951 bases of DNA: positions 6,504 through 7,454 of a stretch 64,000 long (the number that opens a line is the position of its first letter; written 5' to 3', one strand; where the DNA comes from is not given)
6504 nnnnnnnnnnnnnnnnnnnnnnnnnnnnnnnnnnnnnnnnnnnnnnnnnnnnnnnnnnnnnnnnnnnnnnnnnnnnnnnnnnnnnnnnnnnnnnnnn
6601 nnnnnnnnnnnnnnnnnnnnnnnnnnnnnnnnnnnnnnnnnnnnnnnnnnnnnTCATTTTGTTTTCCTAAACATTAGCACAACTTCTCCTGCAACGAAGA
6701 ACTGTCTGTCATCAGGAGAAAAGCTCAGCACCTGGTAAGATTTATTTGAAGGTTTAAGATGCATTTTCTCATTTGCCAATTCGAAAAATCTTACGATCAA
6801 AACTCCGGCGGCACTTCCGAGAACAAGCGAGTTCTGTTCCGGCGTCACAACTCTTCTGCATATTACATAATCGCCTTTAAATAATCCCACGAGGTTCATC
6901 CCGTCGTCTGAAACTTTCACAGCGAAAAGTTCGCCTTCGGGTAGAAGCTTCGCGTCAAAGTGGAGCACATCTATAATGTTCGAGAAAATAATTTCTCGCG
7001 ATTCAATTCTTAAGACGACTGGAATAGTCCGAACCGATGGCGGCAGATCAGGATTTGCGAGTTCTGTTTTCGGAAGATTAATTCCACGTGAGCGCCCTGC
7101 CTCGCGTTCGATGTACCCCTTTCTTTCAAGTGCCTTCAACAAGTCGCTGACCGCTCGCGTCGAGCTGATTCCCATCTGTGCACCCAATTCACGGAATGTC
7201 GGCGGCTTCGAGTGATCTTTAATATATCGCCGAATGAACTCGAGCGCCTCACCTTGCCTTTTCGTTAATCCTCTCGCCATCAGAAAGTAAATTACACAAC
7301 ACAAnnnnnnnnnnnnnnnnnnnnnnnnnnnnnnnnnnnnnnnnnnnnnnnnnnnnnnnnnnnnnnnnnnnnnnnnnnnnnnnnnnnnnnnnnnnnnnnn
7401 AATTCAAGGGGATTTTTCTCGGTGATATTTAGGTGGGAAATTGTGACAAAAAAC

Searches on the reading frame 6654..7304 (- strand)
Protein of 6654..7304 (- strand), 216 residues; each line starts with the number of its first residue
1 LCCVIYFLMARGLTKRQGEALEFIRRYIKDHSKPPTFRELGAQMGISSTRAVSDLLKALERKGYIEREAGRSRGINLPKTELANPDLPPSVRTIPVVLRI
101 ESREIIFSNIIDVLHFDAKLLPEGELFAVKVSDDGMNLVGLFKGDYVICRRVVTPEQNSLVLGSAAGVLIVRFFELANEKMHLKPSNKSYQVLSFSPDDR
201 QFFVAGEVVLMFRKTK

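Call 6: search_protein_families(library=pfam, proteins=[window:6654-7304:-], max_evalue=1)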
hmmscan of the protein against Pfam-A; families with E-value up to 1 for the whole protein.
window:6654-7304:- (216 aa): 15 families
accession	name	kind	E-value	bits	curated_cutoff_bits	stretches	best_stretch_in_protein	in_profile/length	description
PF01726.22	LexA_DNA_bind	-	2.5e-23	82.1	23.7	1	11-74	2-65/65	LexA DNA binding domain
PF00717.28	Peptidase_S24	-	7.6e-12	45.4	23.3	1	108-209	16-116/116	Peptidase S24-like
PF12802.13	MarR_2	-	1.4e-05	25.5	27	1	13-69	3-54/61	MarR family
PF01047.28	MarR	-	0.00011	22.5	24.6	1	31-69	14-51/59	MarR family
PF13463.12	HTH_27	-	0.0022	18.7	22.2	1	13-70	1-53/68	Winged helix DNA-binding domain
PF21984.2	DnaD_N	-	0.0043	17.6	27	1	12-72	13-72/101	DnaD N-terminal domain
PF01978.25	TrmB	-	0.01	16.1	25.6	1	34-71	22-58/68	Sugar-specific transcriptional regulator TrmB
PF13545.12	HTH_Crp_2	-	0.024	15.1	27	1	34-76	22-60/70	Crp-like helix-turn-helix domain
PF23414.1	Beta-prop_EML_2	-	0.037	13.8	90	1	153-205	47-99/266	Echinoderm microtubule-associated protein second beta-propeller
PF00392.27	GntR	-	0.039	14.1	27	1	32-72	22-61/64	Bacterial regulatory proteins, gntR family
PF13412.12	HTH_24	-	0.044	13.8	21.9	1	36-66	19-48/48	Winged helix-turn-helix DNA-binding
PF09339.16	HTH_IclR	-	0.068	13.4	22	1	27-68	11-51/52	IclR helix-turn-helix domain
PF02082.26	Rrf2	-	0.077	13.6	30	1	29-79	16-67/132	Iron-dependent Transcriptional regulator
PF13338.12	AbiEi_4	-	0.12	13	25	1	36-67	15-40/49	Transcriptional regulator, AbiEi antitoxin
PF13601.12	HTH_34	-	0.15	12.6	27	1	36-69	16-48/80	Winged helix DNA-binding domain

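Call 35: find_related_loci(query=window:6654-7280:-, collection=genome_contigs, flank=6000)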
Query window:6654-7280:- (208 aa) in genome_contigs; peptide patterns used: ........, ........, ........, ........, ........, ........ (x = any residue, [..] = any of these).
173 stretches matched a pattern; 31 encode a relative of the query (tblastn E <= 1e-3); 31 distinct loci.
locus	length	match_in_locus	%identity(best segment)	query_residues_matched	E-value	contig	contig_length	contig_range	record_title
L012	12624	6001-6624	93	1-208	2e-129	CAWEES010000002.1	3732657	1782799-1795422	MAG: uncultured Bacteroidetes bacterium isolate MFD01188.bin.1.46 genome assembly, contig: contig_4108, whole genome sho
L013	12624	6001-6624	91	1-208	2e-128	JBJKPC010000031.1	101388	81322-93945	MAG: Candidatus Kryptoniota bacterium isolate Bin_110 S1Ck127_3540347_flag_0_multi_21.9975_len_101388, whole genome shot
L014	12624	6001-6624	92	1-208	2e-128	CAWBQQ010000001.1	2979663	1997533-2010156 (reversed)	MAG: uncultured Bacteroidetes bacterium isolate MFD01828.bin.1.43 genome assembly, contig: contig_24171, whole genome sh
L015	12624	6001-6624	91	1-208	1e-127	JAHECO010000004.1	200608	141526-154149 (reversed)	MAG: Candidatus Kryptoniota bacterium isolate Ww171 NODE_38_length_200608_cov_4.870201, whole genome shotgun sequence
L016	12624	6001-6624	91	1-208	3e-127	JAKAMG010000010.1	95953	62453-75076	MAG: Bacteroidetes bacterium isolate WY5.bin159 NODE_349_length_95953_cov_15.736648, whole genome shotgun sequence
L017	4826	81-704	90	1-208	2e-126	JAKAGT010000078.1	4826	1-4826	MAG: Bacteroidetes bacterium isolate WY2.bin60 NODE_35211_length_4826_cov_5.550117, whole genome shotgun sequence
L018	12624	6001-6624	88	1-208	1e-124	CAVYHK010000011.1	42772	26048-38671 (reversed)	MAG: uncultured Bacteroidetes bacterium isolate MFD03726.bin.1.238 genome assembly, contig: contig_111995, whole genome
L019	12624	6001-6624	88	1-208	1e-124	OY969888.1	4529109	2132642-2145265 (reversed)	MAG: uncultured Bacteroidetes bacterium isolate MFD03726.bin.c.9 genome assembly, chromosome: 1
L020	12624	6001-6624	90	1-208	9e-126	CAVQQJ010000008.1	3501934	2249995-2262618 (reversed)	MAG: uncultured Bacteroidetes bacterium isolate MFD01476.bin.2.182 genome assembly, contig: contig_26507, whole genome s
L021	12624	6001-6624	88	1-208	1e-123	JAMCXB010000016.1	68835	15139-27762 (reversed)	MAG: Bacteroidetes bacterium isolate FK_Sedi_B_Bin.45 NODE_876_length_68835_cov_9.37424, whole genome shotgun sequence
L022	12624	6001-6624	89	1-208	1e-123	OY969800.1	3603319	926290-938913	MAG: uncultured Bacteroidetes bacterium isolate MFD01476.bin.1.32 genome assembly, chromosome: 1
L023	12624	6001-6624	87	1-208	3e-122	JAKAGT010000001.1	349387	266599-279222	MAG: Bacteroidetes bacterium isolate WY2.bin60 NODE_18_length_349387_cov_6.957725, whole genome shotgun sequence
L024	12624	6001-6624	87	1-208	3e-121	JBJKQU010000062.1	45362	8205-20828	MAG: Candidatus Kryptoniota bacterium isolate Bin_42 S1Ck127_1561098_flag_0_multi_12.0000_len_45362, whole genome shotgu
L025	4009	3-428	89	67-208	2e-83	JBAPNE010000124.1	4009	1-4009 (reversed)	MAG: Candidatus Kryptoniota bacterium isolate MFD01124_ilm_asm_bin8 k127_224498, whole genome shotgun sequence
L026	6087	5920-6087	100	1-56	5e-32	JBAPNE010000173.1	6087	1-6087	MAG: Candidatus Kryptoniota bacterium isolate MFD01124_ilm_asm_bin8 k127_340814, whole genome shotgun sequence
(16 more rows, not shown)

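Call 51: search_protein_families(library=pfam, proteins=[L018:6775-7338:+, L018:7597-7977:+, L018:8244-8456:+, L018:8667-9086:+, L025:565-1182:+, L012:6685-8334:+, L014:6716-8017:+], max_evalue=0.01)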
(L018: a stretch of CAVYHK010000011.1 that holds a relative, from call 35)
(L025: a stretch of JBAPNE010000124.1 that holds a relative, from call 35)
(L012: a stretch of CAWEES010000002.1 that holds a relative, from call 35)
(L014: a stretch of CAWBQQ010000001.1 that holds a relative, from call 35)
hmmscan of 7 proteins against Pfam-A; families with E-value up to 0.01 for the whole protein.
L018:6775-7338:+ (187 aa): 0 families

L018:7597-7977:+ (126 aa): 1 family
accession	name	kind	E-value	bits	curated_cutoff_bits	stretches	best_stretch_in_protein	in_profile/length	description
PF12120.14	Arr-ms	-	5.4e-40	136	25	1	33-119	1-87/99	Rifampin ADP-ribosyl transferase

L018:8244-8456:+ (70 aa): 2 families
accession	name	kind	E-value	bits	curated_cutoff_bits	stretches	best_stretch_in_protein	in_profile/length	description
PF19762.4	DUF6249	-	0.00075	19.9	33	1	14-60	52-100/104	Domain of unknown function (DUF6249)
PF24368.1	DUF7524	-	0.001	19.3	27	1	13-53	139-179/182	Family of unknown function (DUF7524)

L018:8667-9086:+ (139 aa): 1 family
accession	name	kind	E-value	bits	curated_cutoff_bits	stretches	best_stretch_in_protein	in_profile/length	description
PF12822.12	ECF_trnsprt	-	0.0075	16.7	30.7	0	79-137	38-95/169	ECF transporter, substrate-specific component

L025:565-1182:+ (205 aa): 1 family
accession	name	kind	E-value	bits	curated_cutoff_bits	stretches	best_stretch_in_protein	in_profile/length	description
PF01965.30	DJ-1_PfpI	-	1.8e-27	96.6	26.6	1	6-170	2-164/165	DJ-1/PfpI family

L012:6685-8334:+ (549 aa): 4 families
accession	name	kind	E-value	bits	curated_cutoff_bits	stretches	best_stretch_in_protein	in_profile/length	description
PF00135.34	COesterase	-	4.1e-117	392.7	27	1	52-529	4-501/515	Carboxylesterase family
PF20434.5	BD-FAE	-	3.6e-09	36.9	26.8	1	134-246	2-101/215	BD-FAE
PF07859.19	Abhydrolase_3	-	5.2e-08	33.4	25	1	212-245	49-82/210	alpha/beta hydrolase fold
PF00326.27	Peptidase_S9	-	0.0091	15.9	22.6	0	202-269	35-97/213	Prolyl oligopeptidase family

L014:6716-8017:+ (433 aa): 1 family
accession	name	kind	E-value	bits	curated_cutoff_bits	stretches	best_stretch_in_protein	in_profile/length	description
PF04326.19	SLFN_AlbA_2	-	1.2e-19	71.4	25.3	1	303-413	1-113/118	Schlafen, AlbA_2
